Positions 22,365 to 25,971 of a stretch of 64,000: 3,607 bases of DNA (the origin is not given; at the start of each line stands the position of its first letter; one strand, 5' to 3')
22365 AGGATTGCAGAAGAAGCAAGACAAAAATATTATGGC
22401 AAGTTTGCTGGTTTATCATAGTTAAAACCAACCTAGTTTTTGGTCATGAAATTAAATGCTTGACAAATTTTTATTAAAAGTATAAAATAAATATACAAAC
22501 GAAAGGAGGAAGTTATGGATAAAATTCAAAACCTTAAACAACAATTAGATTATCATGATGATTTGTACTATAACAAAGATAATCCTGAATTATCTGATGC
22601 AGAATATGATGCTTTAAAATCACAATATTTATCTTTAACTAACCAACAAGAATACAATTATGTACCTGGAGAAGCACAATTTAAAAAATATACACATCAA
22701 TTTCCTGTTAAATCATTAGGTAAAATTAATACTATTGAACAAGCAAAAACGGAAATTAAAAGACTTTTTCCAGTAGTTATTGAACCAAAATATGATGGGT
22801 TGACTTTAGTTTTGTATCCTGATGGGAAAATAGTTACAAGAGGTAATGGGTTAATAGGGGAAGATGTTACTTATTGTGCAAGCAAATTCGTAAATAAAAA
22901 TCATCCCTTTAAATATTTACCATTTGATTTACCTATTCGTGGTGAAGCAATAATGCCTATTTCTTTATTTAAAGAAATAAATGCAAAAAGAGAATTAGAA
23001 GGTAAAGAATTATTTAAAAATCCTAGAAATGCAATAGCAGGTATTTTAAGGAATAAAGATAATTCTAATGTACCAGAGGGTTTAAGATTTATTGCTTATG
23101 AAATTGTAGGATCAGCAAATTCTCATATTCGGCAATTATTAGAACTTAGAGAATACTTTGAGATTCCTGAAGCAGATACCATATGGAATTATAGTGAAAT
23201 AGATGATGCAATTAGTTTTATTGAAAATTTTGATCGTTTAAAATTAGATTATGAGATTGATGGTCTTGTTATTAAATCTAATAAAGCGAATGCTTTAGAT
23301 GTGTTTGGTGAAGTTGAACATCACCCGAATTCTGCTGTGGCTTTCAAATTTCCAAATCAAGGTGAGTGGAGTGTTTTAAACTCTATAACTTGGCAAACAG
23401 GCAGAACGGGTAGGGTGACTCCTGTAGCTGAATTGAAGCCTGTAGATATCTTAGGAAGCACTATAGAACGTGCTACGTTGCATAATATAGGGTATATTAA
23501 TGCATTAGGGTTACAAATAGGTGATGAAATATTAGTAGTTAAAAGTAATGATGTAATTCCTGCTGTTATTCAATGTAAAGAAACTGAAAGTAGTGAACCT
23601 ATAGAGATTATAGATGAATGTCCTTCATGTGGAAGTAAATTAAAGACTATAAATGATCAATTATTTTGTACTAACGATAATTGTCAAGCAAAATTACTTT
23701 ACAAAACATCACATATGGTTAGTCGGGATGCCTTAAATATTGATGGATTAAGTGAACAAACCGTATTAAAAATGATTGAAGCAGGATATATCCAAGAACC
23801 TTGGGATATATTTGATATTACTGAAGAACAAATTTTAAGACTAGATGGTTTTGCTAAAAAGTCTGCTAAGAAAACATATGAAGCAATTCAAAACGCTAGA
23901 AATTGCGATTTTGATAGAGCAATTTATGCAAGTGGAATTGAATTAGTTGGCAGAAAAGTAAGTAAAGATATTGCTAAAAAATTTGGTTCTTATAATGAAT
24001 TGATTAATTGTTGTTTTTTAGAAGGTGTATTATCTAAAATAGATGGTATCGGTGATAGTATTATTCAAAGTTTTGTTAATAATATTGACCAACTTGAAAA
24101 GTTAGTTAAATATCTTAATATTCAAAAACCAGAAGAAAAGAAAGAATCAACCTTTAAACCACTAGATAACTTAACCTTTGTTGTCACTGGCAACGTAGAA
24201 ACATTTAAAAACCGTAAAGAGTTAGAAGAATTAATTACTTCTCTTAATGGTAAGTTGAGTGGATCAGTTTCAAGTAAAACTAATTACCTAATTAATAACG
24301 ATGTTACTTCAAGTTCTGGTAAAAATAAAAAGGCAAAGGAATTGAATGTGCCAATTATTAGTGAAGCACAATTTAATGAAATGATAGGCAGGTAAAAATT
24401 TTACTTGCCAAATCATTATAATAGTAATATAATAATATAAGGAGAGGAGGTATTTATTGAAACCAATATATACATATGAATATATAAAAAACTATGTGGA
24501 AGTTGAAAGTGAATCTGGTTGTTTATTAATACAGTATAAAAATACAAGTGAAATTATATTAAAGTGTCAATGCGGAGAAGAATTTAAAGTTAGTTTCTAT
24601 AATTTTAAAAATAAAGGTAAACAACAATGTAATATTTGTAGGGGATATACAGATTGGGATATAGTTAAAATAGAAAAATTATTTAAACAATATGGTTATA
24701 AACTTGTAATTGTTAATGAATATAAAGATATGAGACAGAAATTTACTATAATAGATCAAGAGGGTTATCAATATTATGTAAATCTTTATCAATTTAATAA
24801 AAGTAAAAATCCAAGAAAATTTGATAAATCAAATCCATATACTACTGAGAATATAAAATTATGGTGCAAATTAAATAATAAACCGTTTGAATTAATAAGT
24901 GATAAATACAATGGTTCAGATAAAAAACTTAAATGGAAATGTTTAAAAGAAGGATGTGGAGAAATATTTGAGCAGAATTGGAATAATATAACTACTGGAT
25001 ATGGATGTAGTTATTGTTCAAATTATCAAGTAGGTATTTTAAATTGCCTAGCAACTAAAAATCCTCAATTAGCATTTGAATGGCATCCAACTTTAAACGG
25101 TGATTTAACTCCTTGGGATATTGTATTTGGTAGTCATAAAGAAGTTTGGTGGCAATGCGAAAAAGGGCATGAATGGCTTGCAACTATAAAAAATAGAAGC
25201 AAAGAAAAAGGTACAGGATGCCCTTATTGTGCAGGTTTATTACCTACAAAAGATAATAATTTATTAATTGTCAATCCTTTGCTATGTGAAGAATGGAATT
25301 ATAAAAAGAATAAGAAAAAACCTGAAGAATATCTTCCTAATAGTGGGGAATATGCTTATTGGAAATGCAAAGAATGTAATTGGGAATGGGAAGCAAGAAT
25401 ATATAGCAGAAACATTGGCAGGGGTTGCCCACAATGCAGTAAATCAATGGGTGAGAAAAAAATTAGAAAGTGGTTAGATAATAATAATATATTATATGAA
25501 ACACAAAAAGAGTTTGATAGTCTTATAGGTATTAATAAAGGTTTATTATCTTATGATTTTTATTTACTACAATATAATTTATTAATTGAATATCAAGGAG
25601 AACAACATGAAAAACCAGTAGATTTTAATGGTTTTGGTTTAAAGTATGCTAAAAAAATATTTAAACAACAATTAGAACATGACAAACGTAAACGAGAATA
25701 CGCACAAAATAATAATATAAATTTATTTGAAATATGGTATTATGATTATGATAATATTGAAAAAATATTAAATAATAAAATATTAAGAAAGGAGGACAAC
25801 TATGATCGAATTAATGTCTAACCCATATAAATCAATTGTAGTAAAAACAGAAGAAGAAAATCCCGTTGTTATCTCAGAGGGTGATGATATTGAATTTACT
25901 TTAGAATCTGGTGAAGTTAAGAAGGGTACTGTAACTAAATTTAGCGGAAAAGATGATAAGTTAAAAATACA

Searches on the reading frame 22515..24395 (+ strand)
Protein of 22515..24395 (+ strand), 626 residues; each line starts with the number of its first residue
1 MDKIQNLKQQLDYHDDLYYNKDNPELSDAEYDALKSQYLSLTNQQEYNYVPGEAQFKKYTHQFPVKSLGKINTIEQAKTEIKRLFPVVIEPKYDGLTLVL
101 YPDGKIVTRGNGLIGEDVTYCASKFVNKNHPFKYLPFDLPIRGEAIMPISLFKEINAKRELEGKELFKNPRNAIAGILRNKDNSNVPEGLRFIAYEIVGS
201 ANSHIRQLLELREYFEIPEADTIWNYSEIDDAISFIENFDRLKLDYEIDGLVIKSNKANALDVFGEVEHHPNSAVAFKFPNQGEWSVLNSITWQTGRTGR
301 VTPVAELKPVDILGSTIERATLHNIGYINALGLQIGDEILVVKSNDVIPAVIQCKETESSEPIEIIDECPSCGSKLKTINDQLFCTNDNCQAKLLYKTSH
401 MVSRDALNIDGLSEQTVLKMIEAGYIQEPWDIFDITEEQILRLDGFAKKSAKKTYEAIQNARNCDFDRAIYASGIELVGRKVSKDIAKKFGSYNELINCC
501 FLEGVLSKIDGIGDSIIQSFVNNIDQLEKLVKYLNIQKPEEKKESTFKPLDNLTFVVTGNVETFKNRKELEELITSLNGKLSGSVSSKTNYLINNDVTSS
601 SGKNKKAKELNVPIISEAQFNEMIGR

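Call 12: search_protein_families(library=pfam, proteins=[window:22515-24395:+])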
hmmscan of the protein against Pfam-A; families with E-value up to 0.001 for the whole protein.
window:22515-24395:+ (626 aa): 8 families
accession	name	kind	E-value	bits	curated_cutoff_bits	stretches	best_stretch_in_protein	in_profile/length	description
PF01653.23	DNA_ligase_aden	-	3.6e-37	128.7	27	1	54-281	2-252/253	NAD-dependent DNA ligase adenylation domain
PF03120.22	DNA_ligase_OB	-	2.4e-26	91.8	32.9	1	287-358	3-74/79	NAD-dependent DNA ligase OB-fold domain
PF00533.33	BRCT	-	1.4e-11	44.9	21.3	1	546-624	2-78/78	BRCA1 C Terminus (BRCT) domain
PF14520.12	HHH_5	-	3e-07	31.2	27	0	404-459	2-56/57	Helix-hairpin-helix domain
PF12826.13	HHH_2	-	5e-06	27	27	1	469-522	2-53/64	Helix-hairpin-helix motif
PF22745.1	Nlig-Ia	-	9.7e-06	26.6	27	1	3-48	5-50/92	DNA ligase-like, N-terminal NAD+-binding domain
PF03119.21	DNA_ligase_ZBD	-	0.00065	20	25.8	0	368-392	1-27/27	NAD-dependent DNA ligase C4 zinc finger domain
PF16589.12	BRCT_2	-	0.00075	20.2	27.3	0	550-615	3-65/86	BRCT domain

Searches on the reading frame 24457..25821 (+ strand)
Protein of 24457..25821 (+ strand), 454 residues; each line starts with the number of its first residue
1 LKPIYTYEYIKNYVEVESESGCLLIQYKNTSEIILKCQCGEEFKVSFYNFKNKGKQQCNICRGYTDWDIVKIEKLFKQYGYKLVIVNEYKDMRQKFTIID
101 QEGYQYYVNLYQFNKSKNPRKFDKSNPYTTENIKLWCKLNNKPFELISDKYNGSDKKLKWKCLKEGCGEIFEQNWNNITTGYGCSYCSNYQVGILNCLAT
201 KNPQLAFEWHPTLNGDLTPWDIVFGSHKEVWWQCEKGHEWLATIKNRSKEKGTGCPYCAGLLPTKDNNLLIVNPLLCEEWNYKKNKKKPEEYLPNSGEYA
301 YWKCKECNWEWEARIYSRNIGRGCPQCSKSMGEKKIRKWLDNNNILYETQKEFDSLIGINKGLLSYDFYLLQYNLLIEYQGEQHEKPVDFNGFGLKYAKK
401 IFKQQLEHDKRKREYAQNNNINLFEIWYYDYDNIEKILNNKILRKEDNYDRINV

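Call 12: search_protein_families(library=pfam, proteins=[window:24457-25821:+])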
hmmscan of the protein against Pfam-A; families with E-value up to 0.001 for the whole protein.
window:24457-25821:+ (454 aa): 1 family
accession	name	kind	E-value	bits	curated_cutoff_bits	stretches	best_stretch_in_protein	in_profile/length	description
PF14311.12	DUF4379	-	1.1e-43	147.7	24.5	3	205-260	1-55/56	Probable Treble clef zinc finger domain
